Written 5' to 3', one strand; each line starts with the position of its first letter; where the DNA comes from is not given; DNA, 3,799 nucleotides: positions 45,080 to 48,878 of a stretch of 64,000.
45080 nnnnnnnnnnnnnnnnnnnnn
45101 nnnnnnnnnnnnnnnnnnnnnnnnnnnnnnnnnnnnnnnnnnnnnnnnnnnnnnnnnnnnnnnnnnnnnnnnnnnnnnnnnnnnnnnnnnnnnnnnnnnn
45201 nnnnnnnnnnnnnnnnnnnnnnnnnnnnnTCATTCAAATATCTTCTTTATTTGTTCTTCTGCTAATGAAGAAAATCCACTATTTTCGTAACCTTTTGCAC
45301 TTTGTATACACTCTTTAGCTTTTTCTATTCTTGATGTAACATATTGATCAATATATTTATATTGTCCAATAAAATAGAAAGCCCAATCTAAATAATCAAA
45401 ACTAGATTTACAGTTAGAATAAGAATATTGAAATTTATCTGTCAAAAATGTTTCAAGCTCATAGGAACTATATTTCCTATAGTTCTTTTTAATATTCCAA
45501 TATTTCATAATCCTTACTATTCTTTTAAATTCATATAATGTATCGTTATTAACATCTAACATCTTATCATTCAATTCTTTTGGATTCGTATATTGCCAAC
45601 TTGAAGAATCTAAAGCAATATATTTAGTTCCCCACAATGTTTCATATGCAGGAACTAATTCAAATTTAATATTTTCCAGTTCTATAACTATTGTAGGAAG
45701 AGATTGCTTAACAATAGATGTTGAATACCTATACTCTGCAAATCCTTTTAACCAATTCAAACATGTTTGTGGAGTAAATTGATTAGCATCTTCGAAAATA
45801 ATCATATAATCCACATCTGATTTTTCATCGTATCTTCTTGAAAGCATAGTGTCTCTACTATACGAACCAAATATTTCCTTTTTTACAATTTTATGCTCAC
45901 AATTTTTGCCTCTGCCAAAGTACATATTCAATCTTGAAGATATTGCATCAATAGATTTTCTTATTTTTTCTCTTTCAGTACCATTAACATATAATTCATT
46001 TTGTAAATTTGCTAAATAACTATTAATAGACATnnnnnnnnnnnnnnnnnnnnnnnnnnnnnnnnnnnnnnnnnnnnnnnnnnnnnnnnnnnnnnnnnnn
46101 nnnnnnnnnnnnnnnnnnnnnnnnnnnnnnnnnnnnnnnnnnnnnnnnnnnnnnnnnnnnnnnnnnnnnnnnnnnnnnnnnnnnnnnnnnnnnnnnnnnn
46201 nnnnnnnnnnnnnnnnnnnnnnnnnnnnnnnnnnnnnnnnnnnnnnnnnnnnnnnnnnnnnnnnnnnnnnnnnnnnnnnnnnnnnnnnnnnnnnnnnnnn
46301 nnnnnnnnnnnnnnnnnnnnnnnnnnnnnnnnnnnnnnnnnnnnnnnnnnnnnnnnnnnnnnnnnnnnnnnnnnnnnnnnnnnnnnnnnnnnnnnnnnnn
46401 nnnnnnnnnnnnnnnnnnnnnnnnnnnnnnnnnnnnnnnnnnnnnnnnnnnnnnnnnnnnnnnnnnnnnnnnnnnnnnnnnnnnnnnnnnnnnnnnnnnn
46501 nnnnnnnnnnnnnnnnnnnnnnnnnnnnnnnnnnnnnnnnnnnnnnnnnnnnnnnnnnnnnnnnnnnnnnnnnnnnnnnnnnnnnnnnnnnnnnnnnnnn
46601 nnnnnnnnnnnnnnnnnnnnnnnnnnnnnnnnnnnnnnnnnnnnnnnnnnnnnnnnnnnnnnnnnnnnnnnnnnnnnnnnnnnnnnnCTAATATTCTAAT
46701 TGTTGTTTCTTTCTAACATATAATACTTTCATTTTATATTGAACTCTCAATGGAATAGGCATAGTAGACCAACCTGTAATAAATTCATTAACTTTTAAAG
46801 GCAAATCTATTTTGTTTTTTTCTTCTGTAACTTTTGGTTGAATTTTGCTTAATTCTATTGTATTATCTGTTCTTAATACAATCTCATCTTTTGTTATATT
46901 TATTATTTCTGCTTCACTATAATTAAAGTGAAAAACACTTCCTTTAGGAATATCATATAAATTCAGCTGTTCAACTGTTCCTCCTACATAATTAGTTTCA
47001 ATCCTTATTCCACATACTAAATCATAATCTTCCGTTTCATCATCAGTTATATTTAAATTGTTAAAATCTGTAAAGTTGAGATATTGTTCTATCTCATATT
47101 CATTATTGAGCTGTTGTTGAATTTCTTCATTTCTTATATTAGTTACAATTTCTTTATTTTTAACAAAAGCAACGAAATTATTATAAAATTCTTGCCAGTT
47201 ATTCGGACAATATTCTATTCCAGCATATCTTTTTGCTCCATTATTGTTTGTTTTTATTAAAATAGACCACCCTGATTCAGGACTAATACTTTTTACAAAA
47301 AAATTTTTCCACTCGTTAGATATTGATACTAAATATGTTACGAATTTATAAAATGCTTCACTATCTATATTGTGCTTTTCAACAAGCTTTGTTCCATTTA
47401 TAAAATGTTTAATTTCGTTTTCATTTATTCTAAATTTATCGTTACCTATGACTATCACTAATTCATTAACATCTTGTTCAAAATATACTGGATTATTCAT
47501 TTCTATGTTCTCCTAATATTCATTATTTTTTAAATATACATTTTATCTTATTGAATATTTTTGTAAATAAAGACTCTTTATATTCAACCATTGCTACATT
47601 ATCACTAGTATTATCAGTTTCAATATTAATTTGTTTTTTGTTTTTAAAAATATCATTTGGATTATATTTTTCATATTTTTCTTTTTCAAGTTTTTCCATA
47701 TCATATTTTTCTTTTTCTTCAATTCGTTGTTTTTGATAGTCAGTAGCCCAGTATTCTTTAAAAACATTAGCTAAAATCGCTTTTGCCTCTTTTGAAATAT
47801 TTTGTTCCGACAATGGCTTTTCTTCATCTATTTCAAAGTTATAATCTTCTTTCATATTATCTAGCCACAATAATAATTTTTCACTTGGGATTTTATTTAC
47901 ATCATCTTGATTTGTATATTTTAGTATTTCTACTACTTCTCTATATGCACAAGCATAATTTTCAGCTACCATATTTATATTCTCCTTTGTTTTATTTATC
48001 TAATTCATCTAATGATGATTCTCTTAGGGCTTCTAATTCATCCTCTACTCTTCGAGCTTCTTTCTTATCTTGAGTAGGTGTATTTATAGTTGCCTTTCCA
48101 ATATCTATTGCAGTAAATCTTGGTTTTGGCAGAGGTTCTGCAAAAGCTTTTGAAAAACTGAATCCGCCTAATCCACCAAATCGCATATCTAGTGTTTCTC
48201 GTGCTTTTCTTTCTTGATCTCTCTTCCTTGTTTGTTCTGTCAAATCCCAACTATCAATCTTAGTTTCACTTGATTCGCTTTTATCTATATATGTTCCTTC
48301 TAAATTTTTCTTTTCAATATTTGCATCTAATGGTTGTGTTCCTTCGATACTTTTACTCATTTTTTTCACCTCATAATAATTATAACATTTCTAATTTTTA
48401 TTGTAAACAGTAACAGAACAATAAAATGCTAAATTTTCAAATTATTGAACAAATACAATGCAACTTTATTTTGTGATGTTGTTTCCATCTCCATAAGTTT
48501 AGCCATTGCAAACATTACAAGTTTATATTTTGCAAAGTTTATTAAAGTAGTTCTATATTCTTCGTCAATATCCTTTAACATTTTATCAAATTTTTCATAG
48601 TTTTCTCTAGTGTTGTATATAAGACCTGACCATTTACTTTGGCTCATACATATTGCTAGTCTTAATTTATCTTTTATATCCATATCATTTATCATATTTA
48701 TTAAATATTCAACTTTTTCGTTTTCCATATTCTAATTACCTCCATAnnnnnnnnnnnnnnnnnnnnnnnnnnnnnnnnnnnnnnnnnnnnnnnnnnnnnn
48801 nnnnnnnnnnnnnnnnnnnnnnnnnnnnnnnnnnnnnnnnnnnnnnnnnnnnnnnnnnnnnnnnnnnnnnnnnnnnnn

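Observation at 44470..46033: Minimal CBASS-like pair: SMODS nucleotidyltransferase + four-TM membrane protein, carried as element cargo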

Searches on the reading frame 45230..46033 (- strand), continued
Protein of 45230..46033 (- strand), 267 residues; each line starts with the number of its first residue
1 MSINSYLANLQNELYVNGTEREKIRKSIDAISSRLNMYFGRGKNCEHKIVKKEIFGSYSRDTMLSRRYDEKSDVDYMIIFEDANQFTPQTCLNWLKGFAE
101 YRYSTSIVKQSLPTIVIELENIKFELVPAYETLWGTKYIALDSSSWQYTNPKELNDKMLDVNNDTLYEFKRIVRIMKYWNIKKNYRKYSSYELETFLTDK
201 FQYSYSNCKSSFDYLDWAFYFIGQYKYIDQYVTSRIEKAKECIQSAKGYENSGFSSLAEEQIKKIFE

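Call 87: find_encoding_contigs(protein=P0088, flank=4000, max_places=1)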
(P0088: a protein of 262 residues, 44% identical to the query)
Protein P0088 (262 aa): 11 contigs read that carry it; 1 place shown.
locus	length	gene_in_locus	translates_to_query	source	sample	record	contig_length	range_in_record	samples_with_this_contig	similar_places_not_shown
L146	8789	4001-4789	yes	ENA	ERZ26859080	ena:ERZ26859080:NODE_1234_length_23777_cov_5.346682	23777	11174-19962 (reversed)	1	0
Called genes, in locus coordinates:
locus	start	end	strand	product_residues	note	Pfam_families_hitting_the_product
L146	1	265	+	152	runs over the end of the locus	PF00689:Cation_ATPase_C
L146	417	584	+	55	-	-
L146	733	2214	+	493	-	PF10110:GPDPase_memb, PF03009:GDPD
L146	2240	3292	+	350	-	PF01515:PTA_PTB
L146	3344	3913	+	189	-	PF02525:Flavodoxin_2, PF03358:FMN_red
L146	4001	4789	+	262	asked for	PF18144:SMODS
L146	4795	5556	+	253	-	-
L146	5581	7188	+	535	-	PF12161:HsdM_N, PF02384:N6_Mtase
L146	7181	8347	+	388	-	PF01420:Methylase_S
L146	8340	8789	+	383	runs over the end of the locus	-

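Call 114: search_protein_families(library=padloc, proteins=[L145:3498-4004:+], max_evalue=0.001)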
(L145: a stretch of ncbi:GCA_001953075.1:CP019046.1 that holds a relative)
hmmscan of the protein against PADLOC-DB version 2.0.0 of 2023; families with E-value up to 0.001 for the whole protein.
L145:3498-4004:+ (168 aa): 6 families
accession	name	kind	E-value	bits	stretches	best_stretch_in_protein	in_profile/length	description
PDLC00712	Effector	-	7e-68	226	1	6-167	6-170/171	2TM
PDLC00710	Effector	-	4.5e-36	122.2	1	6-166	11-172/176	2TM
PDLC00677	Effector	-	5.1e-25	86.6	1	3-166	4-168/170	2TM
PDLC03811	RTasSLATT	-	9.1e-14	49.5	1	4-157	4-156/158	DRT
PDLC00706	Effector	-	5.8e-09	33.9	1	4-167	3-167/172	2TM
PDLC00696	Effector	-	1.3e-07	29.5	1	47-155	57-163/189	2TM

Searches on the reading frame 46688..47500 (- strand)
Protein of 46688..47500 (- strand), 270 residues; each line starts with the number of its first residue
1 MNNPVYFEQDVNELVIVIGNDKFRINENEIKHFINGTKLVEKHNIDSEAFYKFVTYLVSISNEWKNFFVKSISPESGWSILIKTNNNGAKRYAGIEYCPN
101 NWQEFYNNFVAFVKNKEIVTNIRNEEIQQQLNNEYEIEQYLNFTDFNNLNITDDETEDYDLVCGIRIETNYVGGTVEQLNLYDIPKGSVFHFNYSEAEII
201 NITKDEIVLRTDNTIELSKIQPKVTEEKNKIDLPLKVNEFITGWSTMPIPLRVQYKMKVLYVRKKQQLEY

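Call 19: search_protein_families(library=pfam, proteins=[window:46688-47500:-], max_evalue=0.01)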
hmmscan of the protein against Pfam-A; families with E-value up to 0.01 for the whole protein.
window:46688-47500:- (270 aa): 0 families

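Call 114: search_protein_families(library=padloc, proteins=[window:46688-47500:-], max_evalue=0.001)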
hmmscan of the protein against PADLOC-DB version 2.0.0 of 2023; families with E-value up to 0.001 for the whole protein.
window:46688-47500:- (270 aa): 0 families

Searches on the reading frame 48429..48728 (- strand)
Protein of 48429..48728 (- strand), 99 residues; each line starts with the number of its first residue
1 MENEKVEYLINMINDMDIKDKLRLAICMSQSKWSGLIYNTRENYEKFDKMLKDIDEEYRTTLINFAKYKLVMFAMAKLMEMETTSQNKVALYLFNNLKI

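Call 19: search_protein_families(library=pfam, proteins=[window:48429-48728:-], max_evalue=0.01)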
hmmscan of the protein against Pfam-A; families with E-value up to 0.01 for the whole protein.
window:48429-48728:- (99 aa): 0 families

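Call 114: search_protein_families(library=padloc, proteins=[window:48429-48728:-], max_evalue=0.001)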
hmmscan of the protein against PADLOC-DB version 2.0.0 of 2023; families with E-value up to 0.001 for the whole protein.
window:48429-48728:- (99 aa): 0 families
